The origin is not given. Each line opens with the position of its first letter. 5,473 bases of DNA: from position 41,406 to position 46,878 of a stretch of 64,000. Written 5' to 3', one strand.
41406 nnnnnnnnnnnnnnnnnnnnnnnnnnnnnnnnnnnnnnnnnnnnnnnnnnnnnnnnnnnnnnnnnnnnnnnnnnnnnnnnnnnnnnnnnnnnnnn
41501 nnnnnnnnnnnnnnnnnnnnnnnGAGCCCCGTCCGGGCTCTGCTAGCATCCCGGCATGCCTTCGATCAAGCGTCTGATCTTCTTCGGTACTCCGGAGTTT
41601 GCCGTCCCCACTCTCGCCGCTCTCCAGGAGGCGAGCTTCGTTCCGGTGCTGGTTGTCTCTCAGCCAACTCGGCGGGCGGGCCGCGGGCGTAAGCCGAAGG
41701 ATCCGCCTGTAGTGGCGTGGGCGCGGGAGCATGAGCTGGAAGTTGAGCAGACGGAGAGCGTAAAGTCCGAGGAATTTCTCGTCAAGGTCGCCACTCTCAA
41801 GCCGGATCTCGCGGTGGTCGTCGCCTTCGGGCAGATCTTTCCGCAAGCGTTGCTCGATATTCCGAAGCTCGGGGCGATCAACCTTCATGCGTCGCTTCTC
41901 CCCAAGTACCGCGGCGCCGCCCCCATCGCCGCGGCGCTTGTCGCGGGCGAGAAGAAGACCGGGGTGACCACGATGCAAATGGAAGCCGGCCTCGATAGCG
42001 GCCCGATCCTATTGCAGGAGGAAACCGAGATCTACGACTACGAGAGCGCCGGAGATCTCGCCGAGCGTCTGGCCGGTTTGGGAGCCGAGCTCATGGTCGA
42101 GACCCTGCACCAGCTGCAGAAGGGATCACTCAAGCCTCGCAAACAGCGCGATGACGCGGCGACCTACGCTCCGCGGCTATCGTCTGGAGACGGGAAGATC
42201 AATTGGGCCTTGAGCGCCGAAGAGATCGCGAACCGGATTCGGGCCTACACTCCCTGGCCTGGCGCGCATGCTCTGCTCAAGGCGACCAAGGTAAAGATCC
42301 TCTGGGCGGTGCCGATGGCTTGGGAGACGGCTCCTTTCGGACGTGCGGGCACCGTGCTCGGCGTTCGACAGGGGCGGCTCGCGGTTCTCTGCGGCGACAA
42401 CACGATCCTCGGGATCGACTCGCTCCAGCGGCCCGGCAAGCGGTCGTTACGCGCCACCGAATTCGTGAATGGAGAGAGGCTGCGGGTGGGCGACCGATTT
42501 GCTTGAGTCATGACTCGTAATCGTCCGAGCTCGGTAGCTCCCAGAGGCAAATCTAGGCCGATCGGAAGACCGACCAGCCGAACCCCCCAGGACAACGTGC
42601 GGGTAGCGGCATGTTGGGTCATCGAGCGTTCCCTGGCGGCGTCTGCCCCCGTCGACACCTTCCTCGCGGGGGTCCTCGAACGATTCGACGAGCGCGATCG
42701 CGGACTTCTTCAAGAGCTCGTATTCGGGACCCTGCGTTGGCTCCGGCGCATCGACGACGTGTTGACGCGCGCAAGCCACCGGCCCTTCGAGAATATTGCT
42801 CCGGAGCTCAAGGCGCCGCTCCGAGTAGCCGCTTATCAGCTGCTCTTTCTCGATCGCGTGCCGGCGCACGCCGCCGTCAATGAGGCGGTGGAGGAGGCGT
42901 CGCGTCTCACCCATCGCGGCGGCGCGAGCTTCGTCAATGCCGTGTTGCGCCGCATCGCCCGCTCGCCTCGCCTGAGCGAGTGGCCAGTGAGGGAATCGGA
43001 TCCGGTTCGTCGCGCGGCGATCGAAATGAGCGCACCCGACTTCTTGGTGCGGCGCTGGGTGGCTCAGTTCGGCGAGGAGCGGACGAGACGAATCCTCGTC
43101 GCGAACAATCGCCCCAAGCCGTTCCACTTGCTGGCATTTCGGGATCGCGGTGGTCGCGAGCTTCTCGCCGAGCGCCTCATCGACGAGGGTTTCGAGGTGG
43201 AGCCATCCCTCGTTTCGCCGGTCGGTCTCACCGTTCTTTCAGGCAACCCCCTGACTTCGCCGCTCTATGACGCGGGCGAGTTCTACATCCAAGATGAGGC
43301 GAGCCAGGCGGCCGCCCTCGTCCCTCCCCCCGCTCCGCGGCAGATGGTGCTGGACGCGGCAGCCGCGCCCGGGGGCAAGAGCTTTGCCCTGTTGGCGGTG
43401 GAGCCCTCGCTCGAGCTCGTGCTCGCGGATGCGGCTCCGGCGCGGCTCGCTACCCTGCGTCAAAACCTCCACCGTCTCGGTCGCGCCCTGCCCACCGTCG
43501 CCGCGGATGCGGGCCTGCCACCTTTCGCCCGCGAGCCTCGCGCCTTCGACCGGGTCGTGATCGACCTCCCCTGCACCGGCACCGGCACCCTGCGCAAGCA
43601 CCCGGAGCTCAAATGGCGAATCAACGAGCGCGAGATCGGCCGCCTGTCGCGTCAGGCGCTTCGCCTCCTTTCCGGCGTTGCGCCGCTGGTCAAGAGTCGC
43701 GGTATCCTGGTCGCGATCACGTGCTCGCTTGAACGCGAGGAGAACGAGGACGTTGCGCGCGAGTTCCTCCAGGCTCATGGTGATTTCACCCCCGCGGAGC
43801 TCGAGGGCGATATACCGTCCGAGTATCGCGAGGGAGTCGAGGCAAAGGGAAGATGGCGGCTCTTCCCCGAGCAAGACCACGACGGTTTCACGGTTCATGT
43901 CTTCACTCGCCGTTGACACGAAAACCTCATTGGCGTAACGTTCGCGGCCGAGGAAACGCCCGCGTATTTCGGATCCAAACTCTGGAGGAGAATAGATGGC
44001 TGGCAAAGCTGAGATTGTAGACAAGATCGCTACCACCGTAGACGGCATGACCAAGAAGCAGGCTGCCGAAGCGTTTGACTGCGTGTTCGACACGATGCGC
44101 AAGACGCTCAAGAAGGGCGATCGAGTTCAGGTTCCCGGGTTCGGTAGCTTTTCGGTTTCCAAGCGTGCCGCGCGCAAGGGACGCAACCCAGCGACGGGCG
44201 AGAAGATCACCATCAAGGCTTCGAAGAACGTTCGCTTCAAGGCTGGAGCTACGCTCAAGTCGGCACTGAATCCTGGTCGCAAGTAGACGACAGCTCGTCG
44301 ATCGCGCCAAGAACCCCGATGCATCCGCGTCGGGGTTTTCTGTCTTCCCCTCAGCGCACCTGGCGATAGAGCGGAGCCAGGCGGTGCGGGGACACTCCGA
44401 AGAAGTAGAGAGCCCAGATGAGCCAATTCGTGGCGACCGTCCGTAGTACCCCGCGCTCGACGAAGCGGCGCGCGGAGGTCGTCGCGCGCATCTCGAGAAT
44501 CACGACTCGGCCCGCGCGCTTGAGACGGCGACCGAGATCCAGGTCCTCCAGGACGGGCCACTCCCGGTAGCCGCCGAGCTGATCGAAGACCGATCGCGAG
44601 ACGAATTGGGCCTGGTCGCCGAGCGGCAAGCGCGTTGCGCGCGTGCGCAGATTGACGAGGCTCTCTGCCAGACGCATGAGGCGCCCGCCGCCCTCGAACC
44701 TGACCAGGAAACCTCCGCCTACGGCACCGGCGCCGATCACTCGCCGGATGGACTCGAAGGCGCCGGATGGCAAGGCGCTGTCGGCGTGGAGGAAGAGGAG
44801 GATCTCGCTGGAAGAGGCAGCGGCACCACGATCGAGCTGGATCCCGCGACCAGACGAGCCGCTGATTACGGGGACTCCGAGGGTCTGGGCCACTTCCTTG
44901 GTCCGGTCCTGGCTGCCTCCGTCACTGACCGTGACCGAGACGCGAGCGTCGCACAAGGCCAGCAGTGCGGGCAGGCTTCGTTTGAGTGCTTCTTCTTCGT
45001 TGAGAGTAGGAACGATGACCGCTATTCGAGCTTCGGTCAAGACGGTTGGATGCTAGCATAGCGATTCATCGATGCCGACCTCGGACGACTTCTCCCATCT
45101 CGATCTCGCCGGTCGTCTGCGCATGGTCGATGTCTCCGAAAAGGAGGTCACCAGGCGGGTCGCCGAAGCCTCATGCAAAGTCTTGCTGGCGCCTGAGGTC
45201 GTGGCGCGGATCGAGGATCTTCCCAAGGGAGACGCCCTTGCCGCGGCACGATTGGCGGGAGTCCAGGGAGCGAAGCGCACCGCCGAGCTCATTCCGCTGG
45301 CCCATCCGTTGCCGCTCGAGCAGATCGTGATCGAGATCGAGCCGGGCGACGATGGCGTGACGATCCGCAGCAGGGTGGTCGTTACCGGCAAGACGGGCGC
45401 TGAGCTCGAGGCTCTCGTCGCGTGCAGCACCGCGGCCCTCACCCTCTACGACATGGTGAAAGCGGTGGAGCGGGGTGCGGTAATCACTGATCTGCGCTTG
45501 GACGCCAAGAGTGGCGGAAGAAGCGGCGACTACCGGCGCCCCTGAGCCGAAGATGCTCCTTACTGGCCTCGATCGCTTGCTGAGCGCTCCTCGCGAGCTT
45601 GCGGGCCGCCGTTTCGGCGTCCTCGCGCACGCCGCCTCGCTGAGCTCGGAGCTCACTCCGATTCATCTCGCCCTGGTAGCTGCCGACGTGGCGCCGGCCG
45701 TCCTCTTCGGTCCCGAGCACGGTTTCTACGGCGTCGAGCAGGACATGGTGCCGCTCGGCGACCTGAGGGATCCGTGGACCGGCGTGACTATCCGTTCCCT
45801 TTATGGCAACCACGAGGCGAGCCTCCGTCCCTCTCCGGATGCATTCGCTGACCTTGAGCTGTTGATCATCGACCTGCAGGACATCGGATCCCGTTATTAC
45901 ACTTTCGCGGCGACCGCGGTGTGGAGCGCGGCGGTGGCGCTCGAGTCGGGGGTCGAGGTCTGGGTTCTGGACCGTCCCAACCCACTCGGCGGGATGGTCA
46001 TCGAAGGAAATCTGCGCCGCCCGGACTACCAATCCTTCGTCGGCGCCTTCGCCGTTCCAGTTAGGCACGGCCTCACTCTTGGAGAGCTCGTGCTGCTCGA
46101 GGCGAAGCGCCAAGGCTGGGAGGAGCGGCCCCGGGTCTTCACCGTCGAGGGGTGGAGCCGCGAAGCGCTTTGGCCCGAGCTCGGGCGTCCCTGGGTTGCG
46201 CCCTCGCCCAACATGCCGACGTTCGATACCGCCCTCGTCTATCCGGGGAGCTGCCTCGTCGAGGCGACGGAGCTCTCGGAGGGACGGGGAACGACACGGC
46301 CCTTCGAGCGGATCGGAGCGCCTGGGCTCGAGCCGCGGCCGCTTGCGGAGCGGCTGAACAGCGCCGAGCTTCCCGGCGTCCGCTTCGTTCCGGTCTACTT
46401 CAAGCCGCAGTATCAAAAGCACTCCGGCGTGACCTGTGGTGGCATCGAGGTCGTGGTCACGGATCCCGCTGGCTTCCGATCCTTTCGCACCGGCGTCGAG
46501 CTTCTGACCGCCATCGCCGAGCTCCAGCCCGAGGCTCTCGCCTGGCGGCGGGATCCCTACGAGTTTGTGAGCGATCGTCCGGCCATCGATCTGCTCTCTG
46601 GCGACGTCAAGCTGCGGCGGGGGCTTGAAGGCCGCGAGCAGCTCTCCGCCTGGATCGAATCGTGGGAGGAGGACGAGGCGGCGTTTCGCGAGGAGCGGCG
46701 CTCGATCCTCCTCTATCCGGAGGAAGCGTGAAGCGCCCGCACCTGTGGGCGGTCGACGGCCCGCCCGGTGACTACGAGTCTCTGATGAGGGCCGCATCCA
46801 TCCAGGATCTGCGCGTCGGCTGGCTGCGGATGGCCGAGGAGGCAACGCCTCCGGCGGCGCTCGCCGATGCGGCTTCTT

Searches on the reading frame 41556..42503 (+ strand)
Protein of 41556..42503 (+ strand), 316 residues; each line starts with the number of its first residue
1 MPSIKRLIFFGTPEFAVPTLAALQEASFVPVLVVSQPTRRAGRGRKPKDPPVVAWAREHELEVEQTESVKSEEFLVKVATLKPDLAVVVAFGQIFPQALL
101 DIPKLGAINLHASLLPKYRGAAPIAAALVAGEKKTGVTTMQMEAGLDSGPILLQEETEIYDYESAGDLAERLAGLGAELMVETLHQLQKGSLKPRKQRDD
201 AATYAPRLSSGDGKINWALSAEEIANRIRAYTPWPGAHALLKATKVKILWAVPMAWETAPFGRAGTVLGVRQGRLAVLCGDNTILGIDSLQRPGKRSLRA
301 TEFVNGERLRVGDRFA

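Call 56: search_protein_families(library=pfam, proteins=[window:41556-42503:+], max_evalue=0.000001)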
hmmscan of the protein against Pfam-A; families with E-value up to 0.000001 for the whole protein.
window:41556-42503:+ (316 aa): 2 families
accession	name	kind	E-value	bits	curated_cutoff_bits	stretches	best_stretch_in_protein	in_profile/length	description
PF00551.24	Formyl_trans_N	-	6.3e-40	137.3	26.1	1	6-184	2-181/181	Formyl transferase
PF02911.23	Formyl_trans_C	-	4e-22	78.7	21.1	1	208-307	2-99/100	Formyl transferase, C-terminal domain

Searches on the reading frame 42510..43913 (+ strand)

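Call 56: search_protein_families(library=pfam, proteins=[window:42510-43913:+], max_evalue=0.000001)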
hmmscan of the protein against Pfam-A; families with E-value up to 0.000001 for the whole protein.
window:42510-43913:+ (468 aa): 3 families
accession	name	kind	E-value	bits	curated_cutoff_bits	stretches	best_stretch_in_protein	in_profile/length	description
PF01189.24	Methyltr_RsmB-F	-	2.4e-37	129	27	1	274-461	6-194/199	16S rRNA methyltransferase RsmB/F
PF01029.23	NusB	-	1.3e-30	106.9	23.1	1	57-151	38-133/133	NusB family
PF22458.1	RsmF-B_ferredox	-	1.6e-09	38.2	27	1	176-245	2-70/74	Methyltr_RsmF/B-like, ferredoxin-like domain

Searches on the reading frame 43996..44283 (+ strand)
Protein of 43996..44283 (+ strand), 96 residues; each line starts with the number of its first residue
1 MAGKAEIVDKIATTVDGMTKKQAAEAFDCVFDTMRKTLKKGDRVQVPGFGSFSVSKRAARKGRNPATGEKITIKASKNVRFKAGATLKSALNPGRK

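Call 56: search_protein_families(library=pfam, proteins=[window:43996-44283:+], max_evalue=0.000001)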
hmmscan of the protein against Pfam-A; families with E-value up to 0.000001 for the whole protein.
window:43996-44283:+ (96 aa): 2 families
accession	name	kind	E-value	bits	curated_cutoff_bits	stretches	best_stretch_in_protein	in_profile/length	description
PF00216.26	Bac_DNA_binding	-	5.1e-32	110.4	22.4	1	4-92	3-90/90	Bacterial DNA-binding protein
PF18291.6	HU-HIG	-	6.2e-08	33.2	26.2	1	7-92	37-119/125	HU domain fused to wHTH, Ig, or Glycine-rich motif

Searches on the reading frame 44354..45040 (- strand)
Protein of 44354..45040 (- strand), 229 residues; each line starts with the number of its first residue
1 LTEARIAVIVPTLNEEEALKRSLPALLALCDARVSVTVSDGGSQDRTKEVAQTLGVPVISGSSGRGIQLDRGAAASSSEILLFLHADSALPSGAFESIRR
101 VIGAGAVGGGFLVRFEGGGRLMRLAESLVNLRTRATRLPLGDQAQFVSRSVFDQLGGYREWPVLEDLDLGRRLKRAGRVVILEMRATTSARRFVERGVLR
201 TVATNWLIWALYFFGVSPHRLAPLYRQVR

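Call 56: search_protein_families(library=pfam, proteins=[window:44354-45040:-], max_evalue=0.000001)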
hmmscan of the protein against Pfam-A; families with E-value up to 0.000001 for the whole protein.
window:44354-45040:- (229 aa): 2 families
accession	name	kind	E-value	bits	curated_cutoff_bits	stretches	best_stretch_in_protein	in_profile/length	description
PF00535.33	Glycos_transf_2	-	4.1e-15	56.6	23.3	1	8-126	2-130/168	Glycosyl transferase family 2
PF13641.12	Glyco_tranf_2_3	-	2.4e-08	34.7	27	1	5-182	2-203/230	Glycosyltransferase like family 2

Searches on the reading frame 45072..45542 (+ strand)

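Call 57: search_protein_families(library=pfam, proteins=[window:45072-45542:+], max_evalue=0.000001)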
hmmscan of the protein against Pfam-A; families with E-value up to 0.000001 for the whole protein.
window:45072-45542:+ (157 aa): 1 family
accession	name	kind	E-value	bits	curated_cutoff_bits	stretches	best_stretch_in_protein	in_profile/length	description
PF01967.27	MoaC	-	3.5e-45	153.8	27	1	18-149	1-136/136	MoaC family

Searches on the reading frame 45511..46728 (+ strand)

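Call 57: search_protein_families(library=pfam, proteins=[window:45511-46728:+], max_evalue=0.000001)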
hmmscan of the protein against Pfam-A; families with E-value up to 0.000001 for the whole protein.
window:45511-46728:+ (406 aa): 2 families
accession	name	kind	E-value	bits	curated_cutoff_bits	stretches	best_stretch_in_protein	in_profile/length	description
PF07075.17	NamZ_N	-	2.4e-56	190.8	26.9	1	36-238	2-202/203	Exo-beta-N-acetylmuramidase NamZ, N-terminal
PF20732.2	NamZ_C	-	1.8e-48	165.6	25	1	242-402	1-152/152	Exo-beta-N-acetylmuramidase NamZ, C-terminal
